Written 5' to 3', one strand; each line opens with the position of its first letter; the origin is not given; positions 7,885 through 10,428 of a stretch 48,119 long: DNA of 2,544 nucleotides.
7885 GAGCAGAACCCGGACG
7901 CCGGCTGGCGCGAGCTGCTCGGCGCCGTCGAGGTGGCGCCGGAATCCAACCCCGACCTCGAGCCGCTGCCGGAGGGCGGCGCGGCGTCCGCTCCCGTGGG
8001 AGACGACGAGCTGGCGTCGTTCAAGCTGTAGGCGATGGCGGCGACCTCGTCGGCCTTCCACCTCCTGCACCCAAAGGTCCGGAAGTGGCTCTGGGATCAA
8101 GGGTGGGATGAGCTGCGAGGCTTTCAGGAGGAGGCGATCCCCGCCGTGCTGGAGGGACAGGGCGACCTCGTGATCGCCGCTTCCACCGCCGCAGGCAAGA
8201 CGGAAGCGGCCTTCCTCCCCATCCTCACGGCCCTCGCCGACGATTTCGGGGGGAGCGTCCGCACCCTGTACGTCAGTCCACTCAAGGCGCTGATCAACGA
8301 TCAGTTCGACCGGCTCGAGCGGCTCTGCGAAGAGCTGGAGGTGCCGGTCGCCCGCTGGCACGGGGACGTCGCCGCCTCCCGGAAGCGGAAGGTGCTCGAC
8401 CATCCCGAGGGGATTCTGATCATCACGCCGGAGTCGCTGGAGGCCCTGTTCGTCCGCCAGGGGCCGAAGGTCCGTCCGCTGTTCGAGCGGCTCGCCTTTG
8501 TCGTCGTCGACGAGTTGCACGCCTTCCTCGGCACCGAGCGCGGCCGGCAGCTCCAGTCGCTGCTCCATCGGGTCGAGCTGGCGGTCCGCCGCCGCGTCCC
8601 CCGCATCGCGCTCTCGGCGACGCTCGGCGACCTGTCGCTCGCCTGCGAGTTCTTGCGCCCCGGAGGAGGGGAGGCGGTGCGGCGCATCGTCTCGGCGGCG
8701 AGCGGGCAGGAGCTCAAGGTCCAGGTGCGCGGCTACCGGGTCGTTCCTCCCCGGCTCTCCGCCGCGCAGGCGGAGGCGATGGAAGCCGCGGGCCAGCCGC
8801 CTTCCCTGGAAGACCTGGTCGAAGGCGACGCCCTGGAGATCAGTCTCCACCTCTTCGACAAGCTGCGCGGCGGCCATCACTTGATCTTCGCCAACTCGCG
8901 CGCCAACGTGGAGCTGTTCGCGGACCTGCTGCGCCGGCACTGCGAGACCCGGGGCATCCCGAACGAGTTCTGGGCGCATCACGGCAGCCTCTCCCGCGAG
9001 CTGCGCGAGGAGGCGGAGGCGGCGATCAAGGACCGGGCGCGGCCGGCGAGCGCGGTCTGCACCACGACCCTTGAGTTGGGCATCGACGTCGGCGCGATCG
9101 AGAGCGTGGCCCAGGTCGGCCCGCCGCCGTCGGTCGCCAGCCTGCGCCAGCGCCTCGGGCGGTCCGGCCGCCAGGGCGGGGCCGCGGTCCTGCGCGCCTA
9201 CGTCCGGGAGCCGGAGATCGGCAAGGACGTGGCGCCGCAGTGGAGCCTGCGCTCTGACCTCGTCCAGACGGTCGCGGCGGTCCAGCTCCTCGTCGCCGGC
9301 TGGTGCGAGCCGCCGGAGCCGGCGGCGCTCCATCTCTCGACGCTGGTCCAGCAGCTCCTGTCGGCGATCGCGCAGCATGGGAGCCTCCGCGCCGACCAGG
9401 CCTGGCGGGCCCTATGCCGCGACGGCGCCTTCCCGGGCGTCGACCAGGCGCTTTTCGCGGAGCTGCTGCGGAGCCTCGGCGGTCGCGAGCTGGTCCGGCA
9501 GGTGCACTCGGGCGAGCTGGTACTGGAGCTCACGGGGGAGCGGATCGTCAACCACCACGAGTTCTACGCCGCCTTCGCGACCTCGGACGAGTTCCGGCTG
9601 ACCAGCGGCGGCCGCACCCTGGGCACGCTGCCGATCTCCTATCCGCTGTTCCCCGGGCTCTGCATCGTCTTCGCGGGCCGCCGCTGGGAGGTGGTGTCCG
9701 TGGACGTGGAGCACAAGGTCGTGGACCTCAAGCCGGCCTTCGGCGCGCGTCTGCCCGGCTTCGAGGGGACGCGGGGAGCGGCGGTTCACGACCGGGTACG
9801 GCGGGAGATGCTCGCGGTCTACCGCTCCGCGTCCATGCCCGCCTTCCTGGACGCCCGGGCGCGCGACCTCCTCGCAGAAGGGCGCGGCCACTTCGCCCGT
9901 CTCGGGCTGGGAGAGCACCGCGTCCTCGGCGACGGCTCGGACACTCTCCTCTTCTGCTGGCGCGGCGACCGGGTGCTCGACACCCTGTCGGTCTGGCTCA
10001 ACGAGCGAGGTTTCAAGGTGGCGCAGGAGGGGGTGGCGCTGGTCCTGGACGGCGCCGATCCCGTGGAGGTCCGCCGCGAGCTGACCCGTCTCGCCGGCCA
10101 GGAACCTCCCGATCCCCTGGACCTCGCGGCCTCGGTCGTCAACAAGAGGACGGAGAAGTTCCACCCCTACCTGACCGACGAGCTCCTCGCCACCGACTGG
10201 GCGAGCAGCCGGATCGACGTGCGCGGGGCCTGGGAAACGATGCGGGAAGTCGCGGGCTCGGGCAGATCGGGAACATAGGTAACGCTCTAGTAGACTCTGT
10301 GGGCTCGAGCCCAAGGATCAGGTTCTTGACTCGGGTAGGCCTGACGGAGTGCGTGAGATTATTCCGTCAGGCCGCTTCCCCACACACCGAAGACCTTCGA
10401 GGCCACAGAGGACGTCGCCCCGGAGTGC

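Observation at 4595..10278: TerB-N/TerB/TerB-C protein + DUF2791-like P-loop ATPase + Lhr-like helicase: Shango-type (SngABC) defence module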

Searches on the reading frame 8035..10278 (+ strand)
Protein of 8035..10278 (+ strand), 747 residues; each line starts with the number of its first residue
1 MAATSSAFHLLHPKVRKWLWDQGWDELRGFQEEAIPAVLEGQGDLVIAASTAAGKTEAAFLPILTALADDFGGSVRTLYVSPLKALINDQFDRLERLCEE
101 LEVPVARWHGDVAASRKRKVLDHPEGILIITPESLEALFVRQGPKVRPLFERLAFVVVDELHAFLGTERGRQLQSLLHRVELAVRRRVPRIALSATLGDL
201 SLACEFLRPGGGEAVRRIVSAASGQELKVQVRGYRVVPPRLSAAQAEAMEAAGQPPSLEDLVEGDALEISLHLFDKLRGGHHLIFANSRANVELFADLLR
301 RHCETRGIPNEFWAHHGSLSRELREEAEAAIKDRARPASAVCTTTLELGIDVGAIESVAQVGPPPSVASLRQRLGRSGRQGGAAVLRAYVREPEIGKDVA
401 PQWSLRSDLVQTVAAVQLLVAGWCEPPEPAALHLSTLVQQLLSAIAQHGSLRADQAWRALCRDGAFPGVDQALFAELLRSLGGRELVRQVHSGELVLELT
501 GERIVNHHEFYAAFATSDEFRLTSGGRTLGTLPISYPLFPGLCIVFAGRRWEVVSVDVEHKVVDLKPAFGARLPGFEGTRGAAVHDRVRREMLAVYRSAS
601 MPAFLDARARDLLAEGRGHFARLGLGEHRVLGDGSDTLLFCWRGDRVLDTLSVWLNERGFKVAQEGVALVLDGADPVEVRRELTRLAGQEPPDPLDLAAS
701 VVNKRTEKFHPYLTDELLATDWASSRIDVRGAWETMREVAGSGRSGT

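Call 7: search_protein_families(library=pfam, proteins=[window:8035-10278:+], max_evalue=0.01)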
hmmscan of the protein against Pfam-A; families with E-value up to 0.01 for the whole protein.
window:8035-10278:+ (747 aa): 2 families
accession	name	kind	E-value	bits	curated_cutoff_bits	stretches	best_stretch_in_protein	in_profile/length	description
PF00270.35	DEAD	-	9.6e-33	113.7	26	1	30-198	3-161/167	DEAD/DEAH box helicase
PF00271.37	Helicase_C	-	1.4e-14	54.7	23.5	1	271-381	7-110/110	Helicase conserved C-terminal domain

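Call 8: search_protein_families(library=padloc, proteins=[window:8035-10278:+], max_evalue=0.01)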
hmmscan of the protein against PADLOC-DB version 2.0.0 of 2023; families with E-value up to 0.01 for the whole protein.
window:8035-10278:+ (747 aa): 62 families (the best 25 are shown)
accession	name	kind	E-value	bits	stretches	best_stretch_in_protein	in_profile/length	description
PDLC03960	SngC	-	8.7e-264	875.6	1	5-737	3-718/720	-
PDLC02503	BrxHI|BrxHII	-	5.6e-118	393.1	1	6-739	3-691/698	BrxHI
PDLC02501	BrxHI|BrxHII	-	4.8e-73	244.7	2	23-208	20-206/925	BrxHI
PDLC02897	DpdJ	-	5.8e-31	105.2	1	6-382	80-453/1570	DpdJ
PDLC00037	DruE3|DruE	-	2.6e-20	69.8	2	342-383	1062-1103/2055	SNF2 family N-terminal domain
PDLC00035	DruE3|DruE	-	1.1e-19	67.8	2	42-207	119-309/1460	SNF2 family N-terminal domain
PDLC02864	DpdF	-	4.7e-18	63.3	1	23-384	19-332/610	DpdF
PDLC00013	DruE1|DruE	-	5.7e-17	58.9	2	31-99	96-172/1776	SNF2 family N-terminal domain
PDLC03928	PsyrT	-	1.3e-16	58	2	25-163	20-153/689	-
PDLC00036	DruE3|DruE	-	1.9e-16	56.4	2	32-201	98-289/2023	SNF2 family N-terminal domain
PDLC00192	HamB1|HamB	-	2.3e-15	53.4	1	26-196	268-433/1104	DEAD-box helicase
PDLC02896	DpdJ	-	2.5e-15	53.3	2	22-102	155-244/1487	DpdJ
PDLC00174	HamB1|HamB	-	2e-13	47.1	1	31-199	307-468/1163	DEAD-box helicase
PDLC00015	DruE2|DruE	-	3.9e-13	46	2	343-383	1177-1217/1887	SNF2 family N-terminal domain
PDLC02861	DpdF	-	1e-12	45.2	2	276-384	236-337/611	DpdF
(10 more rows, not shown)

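Call 9: search_protein_families(library=ncbifam, proteins=[window:8035-10278:+], max_evalue=0.01)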
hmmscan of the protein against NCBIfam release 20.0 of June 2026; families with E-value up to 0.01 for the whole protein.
window:8035-10278:+ (747 aa): 29 families (the best 25 are shown)
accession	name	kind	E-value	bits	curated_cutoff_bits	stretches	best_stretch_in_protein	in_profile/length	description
TIGR04121.1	DEXH_lig_assoc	equivalog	4.5e-66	223.1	850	1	14-592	2-560/804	ligase-associated DNA damage response DEXH box helicase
NF010338.0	PRK13767.1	equivalog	9.3e-54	183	849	1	6-380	14-385/877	ATP-dependent helicase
NF007284.0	PRK09751.1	equivalog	1.3e-35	122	1496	2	314-484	354-510/1538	ATP-dependent helicase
TIGR03817.1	DECH_helic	hypoth_equivalog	1.5e-31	109.5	874.1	1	11-386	21-379/742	helicase/secretion neighborhood putative DEAH-box helicase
NF002654.0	PRK02362.1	equivalog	7.6e-17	60.9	887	1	13-328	10-291/739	ATP-dependent DNA helicase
NF040935.1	helicase_Hel308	equivalog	9.9e-15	53.7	1200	1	12-207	12-191/704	ATP-dependent DNA helicase Hel308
NF053711.1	RNA_heli_RhlE1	exception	2.4e-14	52.9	750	1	9-199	7-191/434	RNA helicase RhlE1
NF053631.1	RNA_helic_CshA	equivalog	5.5e-14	51.9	646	1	11-163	6-152/434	degradosome RNA helicase CshA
NF001308.0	PRK00254.1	equivalog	1.2e-12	46.9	1216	1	14-207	11-189/720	ATP-dependent DNA helicase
NF041067.1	DpdJ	equivalog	2.2e-12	45.5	800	1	24-102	147-233/1482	protein DpdJ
NF008394.0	PRK11192.1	equivalog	4.7e-12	45.5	507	1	11-138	10-139/441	ATP-dependent RNA helicase SrmB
TIGR02621.3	cas3_GSU0051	exception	1.4e-11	44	400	1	154-403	169-393/854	type I-G CRISPR-associated helicase/endonuclease Cas3g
TIGR01389.1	recQ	equivalog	1.9e-11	43.1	640.2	2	282-384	227-322/591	DNA helicase RecQ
TIGR00614.1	recQ_fam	subfamily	3.5e-11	42.6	219.8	2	23-180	8-153/470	RecQ family ATP-dependent DNA helicase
NF008744.0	PRK11776.1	equivalog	2e-10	39.9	524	1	11-162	11-157/460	ATP-dependent RNA helicase DbpA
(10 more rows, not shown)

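Call 42: search_solved_structures(query=window:8035-10275:+, max_evalue=0.00001)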
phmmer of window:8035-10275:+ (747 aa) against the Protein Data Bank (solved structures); distinct sequences matched with E-value up to 0.00001: 64 (the best 60 are shown).
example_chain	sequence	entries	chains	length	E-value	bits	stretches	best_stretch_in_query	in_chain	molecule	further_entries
7lhl_A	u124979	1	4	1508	9.5e-30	106.7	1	30-484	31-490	ATP-dependent DNA helicase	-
5v9x_A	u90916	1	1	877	1.3e-29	106.3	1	30-484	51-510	ATP-dependent DNA helicase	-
6znp_A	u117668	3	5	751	5.8e-25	90.9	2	13-181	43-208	Uncharacterized ATP-dependent helicase YprA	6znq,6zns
8alz_B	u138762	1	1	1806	2e-17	66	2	38-201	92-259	Activating signal cointegrator 1 complex subunit 3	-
6qdv_B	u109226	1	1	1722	1.5e-15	59.8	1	22-209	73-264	U5 small nuclear ribonucleoprotein 200 kDa helicase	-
4f92_B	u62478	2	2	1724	1.5e-15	59.8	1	22-209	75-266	U5 small nuclear ribonucleoprotein 200 kDa helicase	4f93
4f91_B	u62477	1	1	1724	1.5e-15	59.8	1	22-209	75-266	U5 small nuclear ribonucleoprotein 200 kDa helicase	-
5urj_A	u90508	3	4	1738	1.5e-15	59.8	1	22-209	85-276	U5 small nuclear ribonucleoprotein 200 kDa helicase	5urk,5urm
4kit_B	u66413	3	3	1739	1.5e-15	59.8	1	22-209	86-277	U5 small nuclear ribonucleoprotein 200 kDa helicase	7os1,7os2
6s8q_B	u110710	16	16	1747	1.5e-15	59.8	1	22-209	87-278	U5 small nuclear ribonucleoprotein 200 kDa helicase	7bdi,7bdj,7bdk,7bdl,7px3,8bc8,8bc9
6s9i_B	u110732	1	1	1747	1.6e-15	59.7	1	22-209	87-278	U5 small nuclear ribonucleoprotein 200 kDa helicase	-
6s8o_B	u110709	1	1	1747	2.1e-15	59.3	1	22-209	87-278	U5 small nuclear ribonucleoprotein 200 kDa helicase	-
3jcr_C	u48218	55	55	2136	2.6e-15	59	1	22-209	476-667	hBrr2 | U5 small nuclear ribonucleoprotein 200 kDa helicase | Brr2, U5 small nuclear ribonucleoprotein 200 kDa helicase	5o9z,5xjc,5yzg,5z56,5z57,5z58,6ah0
9tu7_Y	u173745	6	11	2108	2.1e-14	56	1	36-242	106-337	DEAD/DEAH box helicase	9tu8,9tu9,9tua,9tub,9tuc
4bgd_A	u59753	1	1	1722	9.1e-14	53.9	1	27-271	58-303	PRE-MRNA-SPLICING HELICASE BRR2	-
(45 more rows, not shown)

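Call 58: search_dna_similar(query=window:8035-10275:+, collection=plasmids, mode=protein, max_evalue=1e-30, max_rows=25)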
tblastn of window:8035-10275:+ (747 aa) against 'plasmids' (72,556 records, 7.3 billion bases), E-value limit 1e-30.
Records with a match: 710; places in all: 717; records where one place covers at least 80% of the query: 674.
Best place of each record, by identity: <60% 710.
By first word of the organism name: Klebsiella 465; Salmonella 144; Escherichia 15; Sulfitobacter 7; Phaeobacter 5; Bradyrhizobium 4; Raoultella 4; Azospirillum 3; Burkholderia 3; Mesorhizobium 3; and 45 more.
By predicted mobility (MOB-suite, as given by PLSDB): conjugative 556; non-mobilizable 108; mobilizable 46.
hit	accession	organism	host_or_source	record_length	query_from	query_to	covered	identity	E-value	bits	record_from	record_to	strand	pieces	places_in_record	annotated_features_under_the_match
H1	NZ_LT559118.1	Nonomuraea gerenzanensis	-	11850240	3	742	99%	51.5%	0e+0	612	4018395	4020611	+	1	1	none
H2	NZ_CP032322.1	Azospirillum argentinense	soil sample,Agricultural field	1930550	1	729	98%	49.5%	3e-165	536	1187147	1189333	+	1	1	record has no annotation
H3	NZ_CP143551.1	Burkholderia multivorans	Homo sapiens,bronchoalveolar lavage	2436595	2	739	99%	48.0%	4e-169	546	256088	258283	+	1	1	none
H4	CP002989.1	halophilic archaeon DL31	-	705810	5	743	99%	47.9%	0e+0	603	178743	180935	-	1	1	DEAD/DEAH box helicase domain protein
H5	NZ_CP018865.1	Arthrobacter crystallopoietes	single cell,soil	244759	3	747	100%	47.4%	5e-173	558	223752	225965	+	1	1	DEAD/DEAH box helicase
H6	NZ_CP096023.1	Halocatena salina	cell culture,sediment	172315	2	739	99%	47.7%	0e+0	603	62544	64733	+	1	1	DEAD/DEAH box helicase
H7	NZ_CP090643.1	Burkholderia contaminans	sheep,milk,milk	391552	1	737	99%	47.6%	1e-166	539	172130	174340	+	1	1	DEAD/DEAH box helicase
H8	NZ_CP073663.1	Burkholderia contaminans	Homo sapiens,blood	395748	1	737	99%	47.6%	1e-166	539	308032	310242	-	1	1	DEAD/DEAH box helicase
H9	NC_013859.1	Azospirillum sp. B510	-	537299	1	728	97%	47.8%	5e-168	544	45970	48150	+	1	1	DEAD/DEAH box helicase | ATP-binding protein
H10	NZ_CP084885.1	Natrinema zhouii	pure culture,Salt mine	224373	5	741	99%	46.6%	0e+0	595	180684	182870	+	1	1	DEAD/DEAH box helicase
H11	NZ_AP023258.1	Mesorhizobium sp. L-2-11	Lotus japonicus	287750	6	730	97%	47.2%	6e-156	509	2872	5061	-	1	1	DEAD/DEAH box helicase | ATP-binding protein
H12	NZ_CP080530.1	Mesorhizobium sp. AR02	Oxytropis sp.,Cell culture,root nodule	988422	6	730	97%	46.8%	9e-154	502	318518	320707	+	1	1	DEAD/DEAH box helicase | ATP-binding protein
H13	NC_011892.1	Methylobacterium nodulans ORS 2060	-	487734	5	731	97%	46.3%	9e-147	482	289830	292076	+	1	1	DEAD/DEAH box helicase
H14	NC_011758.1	Methylorubrum extorquens CM4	-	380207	6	723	96%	46.3%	3e-132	440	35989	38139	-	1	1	DEAD/DEAH box helicase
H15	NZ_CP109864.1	Paracoccus aminovorans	bacteria,human fecal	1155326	5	739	98%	44.9%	1e-140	464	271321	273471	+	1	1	record has no annotation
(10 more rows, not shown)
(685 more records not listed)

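Call 60: get_annotated_region(hit=H9, flank=6000)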
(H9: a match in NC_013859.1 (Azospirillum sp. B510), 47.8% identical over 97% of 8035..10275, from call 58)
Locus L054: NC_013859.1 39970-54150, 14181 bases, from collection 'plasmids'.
description: Azospirillum sp. B510 plasmid pAB510e, complete sequence
organism: Azospirillum sp. B510 (NCBI taxid 137722)
taxonomy: Bacteria; Pseudomonadota; Alphaproteobacteria; Rhodospirillales; Azospirillaceae; Azospirillum; Azospirillum sp. B510
host: -; source: -; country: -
typing (MOB-suite, as given by PLSDB): mobilizable; relaxase MOBP,MOBP
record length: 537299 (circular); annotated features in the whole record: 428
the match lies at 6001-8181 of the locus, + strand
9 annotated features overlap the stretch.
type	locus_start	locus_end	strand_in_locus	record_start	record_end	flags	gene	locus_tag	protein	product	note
CDS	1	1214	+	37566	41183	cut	-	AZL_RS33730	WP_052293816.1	DEAD/DEAH box helicase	-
CDS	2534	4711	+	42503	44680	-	-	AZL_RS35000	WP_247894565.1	TerB N-terminal domain-containing protein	-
CDS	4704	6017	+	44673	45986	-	-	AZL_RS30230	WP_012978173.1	ATP-binding protein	-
CDS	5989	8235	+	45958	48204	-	-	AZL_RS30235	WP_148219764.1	DEAD/DEAH box helicase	-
CDS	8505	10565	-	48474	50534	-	-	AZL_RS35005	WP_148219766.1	hypothetical protein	-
CDS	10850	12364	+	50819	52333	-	istA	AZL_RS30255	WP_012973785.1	IS21-like element ISAzs2 family transposase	-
CDS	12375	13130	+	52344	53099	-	istB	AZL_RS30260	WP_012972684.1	IS21-like element ISAzs2 family helper ATPase IstB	-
CDS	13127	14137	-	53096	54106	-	-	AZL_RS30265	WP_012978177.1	relaxase/mobilization nuclease domain-containing protein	-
CDS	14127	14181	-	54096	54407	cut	-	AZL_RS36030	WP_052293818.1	hypothetical protein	-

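Call 61: get_annotated_region(hit=H4, flank=6000)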
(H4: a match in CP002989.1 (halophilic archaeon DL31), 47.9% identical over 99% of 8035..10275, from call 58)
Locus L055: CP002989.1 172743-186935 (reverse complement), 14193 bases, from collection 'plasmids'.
description: Halophilic archaeon DL31 plasmid phalar01, complete sequence
organism: halophilic archaeon DL31 (NCBI taxid 756883)
taxonomy: Archaea; Euryarchaeota; Halobacteria; Halobacteriales; ; ; halophilic archaeon DL31
host: -; source: -; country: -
typing (MOB-suite, as given by PLSDB): non-mobilizable; replicon rep_cluster_1020; mating-pair formation MPF_T
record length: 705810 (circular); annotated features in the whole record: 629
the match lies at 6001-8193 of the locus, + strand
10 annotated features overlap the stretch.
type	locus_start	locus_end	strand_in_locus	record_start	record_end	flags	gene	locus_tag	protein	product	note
CDS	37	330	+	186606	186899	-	-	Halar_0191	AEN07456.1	hypothetical protein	-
CDS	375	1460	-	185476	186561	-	-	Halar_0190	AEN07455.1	hypothetical protein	-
CDS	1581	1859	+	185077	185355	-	-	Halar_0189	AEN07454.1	hypothetical protein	-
CDS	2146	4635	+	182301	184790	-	-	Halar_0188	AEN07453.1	hypothetical protein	-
CDS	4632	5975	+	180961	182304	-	-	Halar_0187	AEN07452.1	hypothetical protein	-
CDS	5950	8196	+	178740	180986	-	-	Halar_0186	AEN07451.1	DEAD/DEAH box helicase domain protein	-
CDS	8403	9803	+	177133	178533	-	-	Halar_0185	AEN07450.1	metallophosphoesterase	-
CDS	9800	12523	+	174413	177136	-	-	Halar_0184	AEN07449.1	SMC domain protein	-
CDS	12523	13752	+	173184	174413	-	-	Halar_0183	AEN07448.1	NurA domain-containing protein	-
CDS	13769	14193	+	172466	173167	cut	-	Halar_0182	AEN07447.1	hypothetical protein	-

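Call 64: search_protein_families(library=pfam, proteins=[L054:2534-4708:+, L055:2146-4632:+], max_evalue=0.001)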
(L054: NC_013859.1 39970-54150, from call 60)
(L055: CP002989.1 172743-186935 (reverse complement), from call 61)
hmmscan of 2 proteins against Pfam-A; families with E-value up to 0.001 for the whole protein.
L054:2534-4708:+ (725 aa): 3 families
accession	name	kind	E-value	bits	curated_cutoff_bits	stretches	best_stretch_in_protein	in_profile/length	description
PF13208.11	TerB_N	-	2e-45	155.5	25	1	40-236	2-207/207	TerB N-terminal domain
PF15615.11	TerB_C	-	3.3e-33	115.4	26.3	1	585-714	10-144/148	TerB-C domain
PF05099.18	TerB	-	4.2e-09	37.2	24.4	1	454-559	6-112/118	Tellurite resistance protein TerB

L055:2146-4632:+ (829 aa): 4 families
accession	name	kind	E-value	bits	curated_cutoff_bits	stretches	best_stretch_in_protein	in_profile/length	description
PF13208.11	TerB_N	-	5.3e-55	186.8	25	1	130-335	1-206/207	TerB N-terminal domain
PF15615.11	TerB_C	-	1.8e-29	103.3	26.3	1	687-827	5-147/148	TerB-C domain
PF05154.21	TM2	-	1.2e-16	61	27.9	1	3-52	2-50/51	TM2 domain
PF05099.18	TerB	-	0.0004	21.1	24.4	0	547-652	7-113/118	Tellurite resistance protein TerB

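Call 65: search_protein_families(library=padloc, proteins=[L055:2146-4632:+, L055:4632-5972:+, L055:5950-8193:+], max_evalue=1e-10)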
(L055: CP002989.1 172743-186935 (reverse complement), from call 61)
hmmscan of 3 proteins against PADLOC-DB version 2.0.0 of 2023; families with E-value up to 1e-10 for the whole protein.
L055:2146-4632:+ (829 aa): 1 family
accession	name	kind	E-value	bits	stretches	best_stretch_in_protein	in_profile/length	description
PDLC03958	SngA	-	6.9e-88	294.5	1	105-828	30-524/528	-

L055:4632-5972:+ (447 aa): 2 families
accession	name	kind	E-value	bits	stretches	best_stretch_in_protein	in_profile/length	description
PDLC03959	SngB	-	2.8e-172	571.8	1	10-434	3-427/439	-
PDLC02494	BrxD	-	2.8e-47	159.9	1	12-438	3-432/440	BrxD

L055:5950-8193:+ (748 aa): 20 families
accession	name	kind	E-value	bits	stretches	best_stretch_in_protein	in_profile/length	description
PDLC03960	SngC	-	9.2e-270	895.4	1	19-738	4-714/720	-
PDLC02503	BrxHI|BrxHII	-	4.2e-119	396.9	1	19-742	3-689/698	BrxHI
PDLC02501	BrxHI|BrxHII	-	5.6e-71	237.8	1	34-663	18-615/925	BrxHI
PDLC02897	DpdJ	-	1.8e-30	103.6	1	22-385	83-450/1570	DpdJ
PDLC00037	DruE3|DruE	-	2.4e-19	66.6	0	56-116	119-179/2055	SNF2 family N-terminal domain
PDLC02864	DpdF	-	1.7e-16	58.2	1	35-391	18-333/610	DpdF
PDLC00035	DruE3|DruE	-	3.5e-16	56.1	0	57-227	121-310/1460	SNF2 family N-terminal domain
PDLC01252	Cas3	-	7.1e-16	56.5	1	58-390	2-291/324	CAS-I; effector_G3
PDLC01761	Cas3b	-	6.3e-15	52.9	0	36-140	216-303/705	-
PDLC00192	HamB1|HamB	-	1.8e-14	50.3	0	42-183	271-400/1104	DEAD-box helicase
PDLC00036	DruE3|DruE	-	8.8e-14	47.5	0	57-220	110-289/2023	SNF2 family N-terminal domain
PDLC00013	DruE1|DruE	-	9.6e-14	48.2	0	44-116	96-170/1776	SNF2 family N-terminal domain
PDLC00938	Cas3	-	1.2e-13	49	1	58-386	2-319/358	CRISPR-associated helicase Cas3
PDLC00194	HamB1|HamB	-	1.2e-13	47.8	0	35-215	225-392/995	DEAD-box helicase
PDLC00186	HamB1|HamB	-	1.2e-12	44.7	0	21-199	126-291/864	DEAD-box helicase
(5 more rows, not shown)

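Call 66: find_homologous_proteins(query=window:8035-10275:+, max_evalue=1e-20)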
Query window:8035-10275:+ (747 aa): 7999 proteins with E <= 1e-20 among 8000 candidates; the best 120 are listed.
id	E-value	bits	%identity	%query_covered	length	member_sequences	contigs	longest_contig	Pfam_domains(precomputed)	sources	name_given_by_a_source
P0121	0.0e+0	1535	93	99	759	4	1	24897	PF00270.36,PF00271.38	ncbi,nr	ncbi:MAG TPA: DEAD/DEAH box helicase [Thermoanaerobaculia bacterium]|nr:DEAD/DEAH box helicase [Ther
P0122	0.0e+0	1298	79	99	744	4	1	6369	PF00270.36,PF00271.38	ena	-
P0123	0.0e+0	1277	77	99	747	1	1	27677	PF00270.36,PF00271.38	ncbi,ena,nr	ncbi:MAG TPA: DEAD/DEAH box helicase [Thermoanaerobaculia bacterium]|nr:DEAD/DEAH box helicase [Ther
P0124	0.0e+0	1272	76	99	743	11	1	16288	PF00270.36,PF00271.38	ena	-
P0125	0.0e+0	1267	77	99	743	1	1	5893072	PF00270.36,PF00271.38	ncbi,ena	-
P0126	0.0e+0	1250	76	99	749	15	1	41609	PF00270.36,PF00271.38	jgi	-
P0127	0.0e+0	1245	74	99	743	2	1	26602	PF00270.36,PF00271.38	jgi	jgi:ATP-dependent Lhr-like helicase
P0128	0.0e+0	1229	74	99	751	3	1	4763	PF00270.36,PF00271.38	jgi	jgi:ATP-dependent Lhr-like helicase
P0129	0.0e+0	1227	74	99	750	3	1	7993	PF00270.36,PF00271.38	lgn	-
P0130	0.0e+0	1226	75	98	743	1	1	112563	PF00270.36,PF00271.38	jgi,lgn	jgi:ATP-dependent Lhr-like helicase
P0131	0.0e+0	1221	74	99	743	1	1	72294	PF00270.36,PF00271.38,PF04851.22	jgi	jgi:ATP-dependent helicase Lhr and Lhr-like helicase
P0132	0.0e+0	1214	73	99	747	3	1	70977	PF00270.36,PF00271.38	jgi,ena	-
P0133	0.0e+0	1212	73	99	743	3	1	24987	PF00270.36,PF00271.38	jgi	jgi:ATP-dependent Lhr-like helicase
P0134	0.0e+0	1200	73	99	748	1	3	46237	PF00270.36,PF00271.38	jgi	jgi:ATP-dependent helicase Lhr and Lhr-like helicase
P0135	0.0e+0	1200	72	99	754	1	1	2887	PF00270.36,PF00271.38,PF04851.22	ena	-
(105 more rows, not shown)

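Call 79: search_protein_families(library=phrogs, proteins=[window:8035-10275:+], max_evalue=0.001)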
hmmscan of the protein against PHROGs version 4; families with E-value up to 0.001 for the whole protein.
window:8035-10275:+ (747 aa): 2 families
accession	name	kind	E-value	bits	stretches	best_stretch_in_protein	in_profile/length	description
phrog_6819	-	DNA, RNA and nucleotide metabolism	1.5e-22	80.8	1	9-354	4-304/645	Holliday junction branch migration helicase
phrog_16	-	DNA, RNA and nucleotide metabolism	2.6e-17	63.3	1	26-381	272-587/986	DNA helicase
